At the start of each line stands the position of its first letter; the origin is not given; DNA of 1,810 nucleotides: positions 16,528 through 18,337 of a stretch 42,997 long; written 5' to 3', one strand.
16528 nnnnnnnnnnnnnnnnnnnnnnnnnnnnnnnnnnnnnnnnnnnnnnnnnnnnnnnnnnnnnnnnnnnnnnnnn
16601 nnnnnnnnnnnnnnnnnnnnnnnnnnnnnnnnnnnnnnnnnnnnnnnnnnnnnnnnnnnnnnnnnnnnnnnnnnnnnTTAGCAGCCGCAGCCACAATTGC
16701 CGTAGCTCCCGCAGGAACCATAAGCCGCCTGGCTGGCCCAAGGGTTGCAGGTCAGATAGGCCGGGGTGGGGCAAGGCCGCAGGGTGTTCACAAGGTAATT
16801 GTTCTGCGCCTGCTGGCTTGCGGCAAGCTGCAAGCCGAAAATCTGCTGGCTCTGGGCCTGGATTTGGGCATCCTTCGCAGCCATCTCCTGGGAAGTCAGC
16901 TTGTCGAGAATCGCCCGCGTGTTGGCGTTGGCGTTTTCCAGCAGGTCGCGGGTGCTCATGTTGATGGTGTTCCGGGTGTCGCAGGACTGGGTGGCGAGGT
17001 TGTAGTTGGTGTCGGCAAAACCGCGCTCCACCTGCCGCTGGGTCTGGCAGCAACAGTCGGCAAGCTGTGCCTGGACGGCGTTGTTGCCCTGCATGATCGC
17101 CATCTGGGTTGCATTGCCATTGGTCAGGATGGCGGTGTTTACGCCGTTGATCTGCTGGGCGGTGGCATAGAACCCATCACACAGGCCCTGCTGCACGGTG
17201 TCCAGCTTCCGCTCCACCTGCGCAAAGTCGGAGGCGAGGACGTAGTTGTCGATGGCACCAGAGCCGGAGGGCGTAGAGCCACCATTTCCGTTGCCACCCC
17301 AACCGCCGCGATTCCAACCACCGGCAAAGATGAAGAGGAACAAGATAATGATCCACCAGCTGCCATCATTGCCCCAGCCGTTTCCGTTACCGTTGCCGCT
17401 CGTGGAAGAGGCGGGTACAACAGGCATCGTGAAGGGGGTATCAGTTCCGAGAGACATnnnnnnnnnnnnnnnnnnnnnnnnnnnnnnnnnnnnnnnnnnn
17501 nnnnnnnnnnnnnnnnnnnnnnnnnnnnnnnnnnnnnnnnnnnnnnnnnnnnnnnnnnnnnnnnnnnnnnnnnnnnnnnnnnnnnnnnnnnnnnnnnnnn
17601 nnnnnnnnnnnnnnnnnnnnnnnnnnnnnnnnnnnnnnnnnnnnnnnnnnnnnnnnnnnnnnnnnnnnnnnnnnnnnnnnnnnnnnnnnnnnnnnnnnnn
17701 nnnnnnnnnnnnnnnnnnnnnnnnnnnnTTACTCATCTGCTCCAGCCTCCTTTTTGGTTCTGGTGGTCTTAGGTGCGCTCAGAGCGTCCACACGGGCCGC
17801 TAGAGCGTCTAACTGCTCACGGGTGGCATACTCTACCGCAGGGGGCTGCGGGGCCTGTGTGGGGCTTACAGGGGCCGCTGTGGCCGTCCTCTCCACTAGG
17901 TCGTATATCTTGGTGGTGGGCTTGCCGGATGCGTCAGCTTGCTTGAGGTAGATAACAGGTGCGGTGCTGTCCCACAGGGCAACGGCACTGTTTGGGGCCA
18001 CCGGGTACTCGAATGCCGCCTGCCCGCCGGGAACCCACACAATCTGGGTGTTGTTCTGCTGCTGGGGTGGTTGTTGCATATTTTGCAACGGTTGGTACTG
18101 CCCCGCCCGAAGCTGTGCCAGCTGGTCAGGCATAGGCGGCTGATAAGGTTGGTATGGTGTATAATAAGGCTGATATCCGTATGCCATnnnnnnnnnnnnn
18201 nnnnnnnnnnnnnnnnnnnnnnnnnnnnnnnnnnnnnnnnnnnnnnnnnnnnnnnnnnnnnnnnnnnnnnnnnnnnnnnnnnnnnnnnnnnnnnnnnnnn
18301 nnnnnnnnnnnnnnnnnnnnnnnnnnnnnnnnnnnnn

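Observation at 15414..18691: Eight-gene post-lysis cargo operon of unknown function sits in the lysogenic-conversion slot next to attP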

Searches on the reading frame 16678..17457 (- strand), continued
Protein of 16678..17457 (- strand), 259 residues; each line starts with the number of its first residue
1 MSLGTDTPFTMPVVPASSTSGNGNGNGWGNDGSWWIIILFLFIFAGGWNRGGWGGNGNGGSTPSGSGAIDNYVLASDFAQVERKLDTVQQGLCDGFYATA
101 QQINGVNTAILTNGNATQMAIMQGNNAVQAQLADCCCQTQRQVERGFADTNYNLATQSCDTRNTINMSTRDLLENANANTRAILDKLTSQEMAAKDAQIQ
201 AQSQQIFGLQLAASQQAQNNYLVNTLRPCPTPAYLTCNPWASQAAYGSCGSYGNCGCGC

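Call 64: search_dna_similar(query=L115:3755-4360:+, collection=phages, mode=protein, max_rows=60, max_evalue=0.001)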
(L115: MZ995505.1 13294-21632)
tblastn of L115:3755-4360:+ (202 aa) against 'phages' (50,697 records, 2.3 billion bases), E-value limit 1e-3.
Records with a match: 30; places in all: 31; records where one place covers at least 80% of the query: 5.
Best place of each record, by identity: >=99% 1; 80-90% 1; 60-80% 7; <60% 21.
By first word of the organism name: uncultured 10; Bacteriophage 7; Clostridium 6; Dulem 4; bajarodcaudo 2; Enterobacter 1.
By host as written in the record: - 18; Clostridium perfringens 3; Varecia variegata 2; Clostridium perfringens 012 1; Clostridium perfringens 2589 1; Clostridium perfringens JCM 1290 1; Propithecus coquereli 1; Enterobacter cloacae 1; and 2 more.
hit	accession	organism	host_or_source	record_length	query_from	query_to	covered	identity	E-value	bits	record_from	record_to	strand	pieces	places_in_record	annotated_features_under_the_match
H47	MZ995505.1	Clostridium phage vB_CpeP_PMQ04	Clostridium perfringens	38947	1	202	100%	100.0%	2e-106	340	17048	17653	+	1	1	hypothetical protein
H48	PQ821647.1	Clostridium phage HMD-PC1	Clostridium perfringens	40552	1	202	100%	81.4%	7e-83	273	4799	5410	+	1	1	hypothetical protein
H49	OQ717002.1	Clostridium phage vB_CpeS-17DYC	Clostridium perfringens 012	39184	1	200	99%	79.5%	5e-75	250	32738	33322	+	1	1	hypothetical protein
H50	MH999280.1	Clostridium phage CPD1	Clostridium perfringens 2589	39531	1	201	100%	64.2%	3e-53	187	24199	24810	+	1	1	hypothetical protein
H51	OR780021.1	Clostridium phage XP41-N3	Clostridium perfringens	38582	1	198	98%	64.6%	9e-52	184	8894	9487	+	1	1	hypothetical protein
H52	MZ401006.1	Clostridium phage CPQ4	Clostridium perfringens JCM 1290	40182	1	113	56%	79.6%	2e-27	114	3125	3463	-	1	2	hypothetical protein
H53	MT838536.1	Bacteriophage sp.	human fecal samples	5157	83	195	56%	50.8%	2e-28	116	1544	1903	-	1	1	record has no annotation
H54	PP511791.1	Dulem virus 39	Propithecus coquereli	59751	83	197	57%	43.7%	1e-27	114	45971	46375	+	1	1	hypothetical protein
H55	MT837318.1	Bacteriophage sp.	human fecal samples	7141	97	202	52%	44.6%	8e-21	95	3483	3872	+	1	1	record has no annotation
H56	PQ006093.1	bajarodcaudo virus 2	Neotoma bryanti feces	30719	83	195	56%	41.6%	6e-19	89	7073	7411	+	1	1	hypothetical protein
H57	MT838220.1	Bacteriophage sp.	human fecal samples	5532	83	202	59%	34.0%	9e-11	66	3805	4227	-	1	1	record has no annotation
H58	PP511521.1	Dulem virus 36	Varecia variegata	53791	85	193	54%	36.6%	2e-16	82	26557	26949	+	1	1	hypothetical protein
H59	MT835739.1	Bacteriophage sp.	human fecal samples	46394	72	200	64%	30.4%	6e-9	61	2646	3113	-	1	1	record has no annotation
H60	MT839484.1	Bacteriophage sp.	human fecal samples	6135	85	195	55%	30.8%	9e-8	57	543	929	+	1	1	record has no annotation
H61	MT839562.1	Bacteriophage sp.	human fecal samples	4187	85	194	54%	29.9%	2e-7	56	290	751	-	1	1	record has no annotation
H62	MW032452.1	Enterobacter phage N5822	Enterobacter cloacae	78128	83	186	51%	31.1%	8e-4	45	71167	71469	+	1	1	hypothetical protein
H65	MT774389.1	uncultured phage cr116_1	human feces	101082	83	193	55%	27.9%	2e-7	56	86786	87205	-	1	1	spike protein/glycoprotein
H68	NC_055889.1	uncultured phage cr53_1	human feces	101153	149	193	22%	60.0%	7e-9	60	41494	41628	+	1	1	spike protein/glycoprotein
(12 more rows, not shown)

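Call 70: get_annotated_region(hit=H65, flank=3500)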
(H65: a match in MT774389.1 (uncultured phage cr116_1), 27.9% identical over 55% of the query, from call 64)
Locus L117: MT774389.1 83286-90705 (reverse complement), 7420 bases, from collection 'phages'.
description: Uncultured phage cr116_1, complete genome.
organism: uncultured phage cr116_1 (NCBI taxid 2772073)
taxonomy: Viruses; Duplodnaviria; Heunggongvirae; Uroviricota; Caudoviricetes; Crassvirales; Steigviridae; Asinivirinae; Pamirivirus; Pamirivirus faecium
host: -; source: human feces; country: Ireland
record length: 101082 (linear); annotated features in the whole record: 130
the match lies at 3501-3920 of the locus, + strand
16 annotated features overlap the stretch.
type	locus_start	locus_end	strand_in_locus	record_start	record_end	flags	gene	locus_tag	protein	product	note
CDS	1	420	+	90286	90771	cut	-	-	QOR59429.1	hypothetical protein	gp_24165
CDS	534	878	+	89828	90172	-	-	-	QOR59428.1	hypothetical protein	gp_24164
CDS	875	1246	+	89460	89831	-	-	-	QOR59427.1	lysis regulatory protein/holin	gp_24163; Phage lysis regulatory protein/holin [phiCrAss001]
CDS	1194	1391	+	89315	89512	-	-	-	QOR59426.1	hypothetical protein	gp_24162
CDS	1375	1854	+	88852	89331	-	-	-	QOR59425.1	L,D-carboxypeptidase/transpeptidase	gp_24161; L,D-carboxypeptidase/Transpeptidase [phiCrAss001]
CDS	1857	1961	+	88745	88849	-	-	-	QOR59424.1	hypothetical protein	gp_24160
CDS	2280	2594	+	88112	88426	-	-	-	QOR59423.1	terminase small subunit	gp_24159; Excisionase, terminase small subunit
CDS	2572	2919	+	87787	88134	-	-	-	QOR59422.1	hypothetical protein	gp_24158; VOG3488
CDS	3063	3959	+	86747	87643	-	-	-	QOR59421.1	spike protein/glycoprotein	gp_24157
CDS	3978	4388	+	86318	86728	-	-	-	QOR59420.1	hypothetical protein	gp_24156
CDS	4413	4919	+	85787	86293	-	-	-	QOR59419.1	hypothetical protein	gp_24155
CDS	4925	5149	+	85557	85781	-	-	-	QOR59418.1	hypothetical protein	gp_24154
CDS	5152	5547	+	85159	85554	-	-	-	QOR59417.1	hypothetical protein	gp_24153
CDS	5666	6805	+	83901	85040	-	-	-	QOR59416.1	hypothetical protein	gp_24152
CDS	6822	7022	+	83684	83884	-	-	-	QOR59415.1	major capsid protein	gp_24151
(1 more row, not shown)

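Call 71: get_annotated_region(hit=H68, flank=3500)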
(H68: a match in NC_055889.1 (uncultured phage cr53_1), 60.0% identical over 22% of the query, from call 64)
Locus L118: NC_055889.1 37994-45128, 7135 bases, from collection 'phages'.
description: CrAssphage cr53_1, complete genome.
organism: uncultured phage cr53_1 (NCBI taxid 2772080)
taxonomy: Viruses; Duplodnaviria; Heunggongvirae; Uroviricota; Caudoviricetes; Crassvirales; Suoliviridae; Loutivirinae; Blohavirus; Blohavirus americanus
host: -; source: human feces; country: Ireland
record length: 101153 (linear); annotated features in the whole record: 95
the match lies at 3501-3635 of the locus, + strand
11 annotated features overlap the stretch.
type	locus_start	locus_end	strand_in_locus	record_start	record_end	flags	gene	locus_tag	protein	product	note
CDS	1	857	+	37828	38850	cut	-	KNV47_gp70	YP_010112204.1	Reverse transcriptase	gp_67244; Intron reverse transcriptase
CDS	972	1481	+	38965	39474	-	-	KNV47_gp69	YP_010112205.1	holin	gp_67245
CDS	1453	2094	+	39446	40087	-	-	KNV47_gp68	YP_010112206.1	lysis regulatory protein-like protein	gp_67246; Similar to phage lysis regulatory protein LysB, cell division protein FtsL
CDS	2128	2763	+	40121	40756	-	-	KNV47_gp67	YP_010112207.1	RNA polymerase sigma factor/ubiquitin-like protein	gp_67247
CDS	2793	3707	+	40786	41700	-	-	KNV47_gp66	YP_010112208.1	spike protein/glycoprotein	gp_67248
CDS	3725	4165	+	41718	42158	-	-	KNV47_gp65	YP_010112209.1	hypothetical protein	gp_67249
CDS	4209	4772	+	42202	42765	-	-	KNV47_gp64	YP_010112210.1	hypothetical protein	gp_67250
CDS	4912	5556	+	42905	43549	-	-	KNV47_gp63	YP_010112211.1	virion structural protein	gp_67251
CDS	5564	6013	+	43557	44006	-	-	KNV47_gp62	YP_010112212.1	peptidoglycan-associated protein-like protein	gp_67252; Similar to peptidoglycan-associated proteinhistidine kinase response regulator, glycine zipper domain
CDS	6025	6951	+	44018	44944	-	-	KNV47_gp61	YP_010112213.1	tail tubular protein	gp_67253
CDS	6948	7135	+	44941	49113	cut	-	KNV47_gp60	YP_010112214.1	virion structural protein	gp_67254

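Call 72: get_annotated_region(hit=H62, flank=3000)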
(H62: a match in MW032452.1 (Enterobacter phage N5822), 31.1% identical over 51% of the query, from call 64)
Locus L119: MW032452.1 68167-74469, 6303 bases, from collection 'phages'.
description: Enterobacter phage N5822, complete genome.
organism: Enterobacter phage N5822 (NCBI taxid 2777323)
taxonomy: Viruses; Duplodnaviria; Heunggongvirae; Uroviricota; Caudoviricetes; Drexlerviridae; Tempevirinae; Henuseptimavirus
host: Enterobacter cloacae; source: sewage water; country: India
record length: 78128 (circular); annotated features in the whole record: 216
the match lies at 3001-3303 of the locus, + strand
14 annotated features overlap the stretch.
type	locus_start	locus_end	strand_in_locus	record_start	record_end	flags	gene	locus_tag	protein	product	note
CDS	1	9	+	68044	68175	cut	-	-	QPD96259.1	hypothetical protein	-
CDS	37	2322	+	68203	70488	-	-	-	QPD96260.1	hypothetical protein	-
CDS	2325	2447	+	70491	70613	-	-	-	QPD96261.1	hypothetical protein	-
CDS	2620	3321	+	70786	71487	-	-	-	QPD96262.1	hypothetical protein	-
CDS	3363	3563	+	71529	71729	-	-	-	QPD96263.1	hypothetical protein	-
CDS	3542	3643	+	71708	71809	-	-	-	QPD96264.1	hypothetical protein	-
CDS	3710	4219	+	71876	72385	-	-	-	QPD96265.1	hypothetical protein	-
CDS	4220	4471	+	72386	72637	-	-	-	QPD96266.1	hypothetical protein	-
CDS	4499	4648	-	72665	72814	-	-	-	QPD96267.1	hypothetical protein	-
CDS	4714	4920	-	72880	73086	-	-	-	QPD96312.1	hypothetical protein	-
CDS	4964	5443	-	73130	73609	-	-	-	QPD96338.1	recombinase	-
CDS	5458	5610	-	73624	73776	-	-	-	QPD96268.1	hypothetical protein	-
CDS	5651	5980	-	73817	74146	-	-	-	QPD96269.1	hypothetical protein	-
CDS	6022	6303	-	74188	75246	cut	-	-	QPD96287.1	exonuclease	-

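Call 79: search_protein_representatives(alignment_id=A4)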
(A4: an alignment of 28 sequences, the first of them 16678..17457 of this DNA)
Query: 28 sequences, 250 profile positions. Proteins with E-value up to 0.001 (for the whole library): 2350; up to 1e-10: 1282; up to 1e-30: 322. The best 150 are listed.
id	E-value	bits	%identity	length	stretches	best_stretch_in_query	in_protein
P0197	4.6e-106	370.2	-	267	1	1-250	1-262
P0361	1.5e-87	309.6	-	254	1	1-245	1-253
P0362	1.4e-81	289.9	-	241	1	1-248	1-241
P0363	9.5e-81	287.2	-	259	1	1-240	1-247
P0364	6.7e-78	277.9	-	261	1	4-239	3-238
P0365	1.5e-73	263.6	-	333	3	144-246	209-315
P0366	1.8e-73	263.4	-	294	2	139-247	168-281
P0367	7.7e-72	258.1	-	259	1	4-242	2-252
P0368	2.6e-71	256.4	-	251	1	15-250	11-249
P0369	8.1e-71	254.7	-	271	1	9-250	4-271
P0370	1.3e-70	254.1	-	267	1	5-250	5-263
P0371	6.0e-70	251.9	-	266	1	1-243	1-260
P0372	7.6e-70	251.5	-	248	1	12-249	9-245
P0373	1.2e-69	250.9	-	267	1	6-250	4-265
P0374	1.0e-68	247.8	-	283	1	7-239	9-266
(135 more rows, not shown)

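Call 80: search_solved_structures(query=A4, max_evalue=10)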
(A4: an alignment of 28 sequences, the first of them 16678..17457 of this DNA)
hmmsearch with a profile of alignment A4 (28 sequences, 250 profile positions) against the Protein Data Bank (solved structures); distinct sequences matched with E-value up to 10: 2.
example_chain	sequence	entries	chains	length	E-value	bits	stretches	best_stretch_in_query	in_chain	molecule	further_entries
5anp_A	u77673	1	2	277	0.26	13.8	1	19-59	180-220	BA41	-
9e2g_4E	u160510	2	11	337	3.3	10.2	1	107-150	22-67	PON4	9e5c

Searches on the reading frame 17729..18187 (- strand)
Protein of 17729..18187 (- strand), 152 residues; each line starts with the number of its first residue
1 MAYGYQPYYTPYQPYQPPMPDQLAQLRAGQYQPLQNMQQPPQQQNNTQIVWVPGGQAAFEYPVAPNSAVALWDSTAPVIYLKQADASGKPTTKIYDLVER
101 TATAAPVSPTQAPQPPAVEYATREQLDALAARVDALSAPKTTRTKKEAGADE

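Call 4: search_protein_families(library=pfam, proteins=[window:17729-18187:-], max_evalue=1)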
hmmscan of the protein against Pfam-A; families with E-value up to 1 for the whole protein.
window:17729-18187:- (152 aa): 0 families

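Call 5: search_protein_families(library=phrogs, proteins=[window:17729-18187:-], max_evalue=0.1)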
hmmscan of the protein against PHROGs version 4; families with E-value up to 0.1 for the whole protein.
window:17729-18187:- (152 aa): 1 family
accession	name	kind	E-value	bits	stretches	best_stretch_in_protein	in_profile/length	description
phrog_21718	-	unknown function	6.9e-37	127.8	1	2-147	8-151/159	-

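Call 6: search_protein_families(library=ncbifam, proteins=[window:17729-18187:-], max_evalue=0.1)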
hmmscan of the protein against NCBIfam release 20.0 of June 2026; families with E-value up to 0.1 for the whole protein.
window:17729-18187:- (152 aa): 0 families

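Call 11: search_protein_families(library=padloc, proteins=[window:17729-18187:-], max_evalue=0.1)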
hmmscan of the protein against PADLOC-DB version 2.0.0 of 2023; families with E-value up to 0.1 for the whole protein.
window:17729-18187:- (152 aa): 0 families

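Call 33: search_solved_structures(query=window:17729-18187:-, max_evalue=10)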
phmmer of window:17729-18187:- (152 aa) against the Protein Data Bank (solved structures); distinct sequences matched with E-value up to 10: 1.
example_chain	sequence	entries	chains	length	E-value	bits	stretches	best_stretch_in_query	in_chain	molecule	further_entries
2dyc_A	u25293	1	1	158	1.3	12.9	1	3-29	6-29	Galectin-4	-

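Call 99: search_solved_structures(query=A6, max_evalue=10)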
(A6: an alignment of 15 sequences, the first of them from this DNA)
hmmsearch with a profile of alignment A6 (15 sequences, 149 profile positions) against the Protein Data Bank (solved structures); distinct sequences matched with E-value up to 10: 15.
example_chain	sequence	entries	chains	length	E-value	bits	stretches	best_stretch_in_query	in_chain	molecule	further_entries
2hap_C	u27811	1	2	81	0.12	15.8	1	89-134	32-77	PROTEIN (HEME ACTIVATOR PROTEIN)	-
1hwt_C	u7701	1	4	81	0.12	15.8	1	89-134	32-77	PROTEIN (HEME ACTIVATOR PROTEIN)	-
3sja_C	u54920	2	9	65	0.38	14.1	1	94-138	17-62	Golgi to ER traffic protein 1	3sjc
1qp9_A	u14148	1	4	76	0.38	14.1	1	89-132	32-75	CYP1(HAP1-PC7) ACTIVATORY PROTEIN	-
3sjb_C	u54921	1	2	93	0.52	13.7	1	94-140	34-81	Golgi to ER traffic protein 1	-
3b2e_E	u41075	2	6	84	0.71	13.3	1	94-138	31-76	Golgi to ER traffic protein 1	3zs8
6qgi_A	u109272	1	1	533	0.93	12.9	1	84-134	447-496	VP5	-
3vlc_E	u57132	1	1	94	0.96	12.9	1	94-138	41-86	Golgi to ER traffic protein 1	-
1pyc_A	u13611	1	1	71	1.8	12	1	89-128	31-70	CYP1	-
5ook_B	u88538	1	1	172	1.9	11.9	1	96-140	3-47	Phycocyanin, beta subunit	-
5fv8_A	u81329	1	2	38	2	11.8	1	101-127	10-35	FOSW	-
7m2w_U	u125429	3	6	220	2.1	11.8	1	75-136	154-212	Spindle pole body component 110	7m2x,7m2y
8bcs_A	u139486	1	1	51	3.4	11.1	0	114-136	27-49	CC-HP1.0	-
7wbn_A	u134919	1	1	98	7.4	10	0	114-140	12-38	RevCC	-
4oyd_B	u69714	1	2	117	9.6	9.6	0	102-134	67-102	Computationally designed Inhibitor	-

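Call 100: search_protein_families(library=pfam, alignment_id=A6, max_evalue=0.1)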
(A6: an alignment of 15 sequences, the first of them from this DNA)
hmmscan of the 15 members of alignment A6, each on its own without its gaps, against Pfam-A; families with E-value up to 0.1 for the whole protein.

A. member 1, seq(152 aa): 0 families

B. families by the number of members that match (of 15 scanned): 10 families
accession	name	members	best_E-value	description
PF02948.20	Amelogenin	1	0.0028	Amelogenin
PF05211.17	NLBH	1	0.0038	Neuraminyllactose-binding hemagglutinin precursor (NLBH)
PF06698.16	DUF1192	1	0.015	Protein of unknown function (DUF1192)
PF22276.1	SlmA-like_C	1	0.031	Tetracyclin repressor-like, C-terminal domain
PF03194.20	LUC7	1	0.06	LUC7 N_terminus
PF04977.20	DivIC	1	0.061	Septum formation initiator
PF24918.1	NET2A_C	1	0.071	NET2A, C-terminal domain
PF12897.13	Asp_aminotransf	1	0.084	Aspartate amino-transferase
PF18397.6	IKBKB_SDD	1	0.085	IQBAL scaffold dimerization domain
PF13863.11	DUF4200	1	0.092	Domain of unknown function (DUF4200)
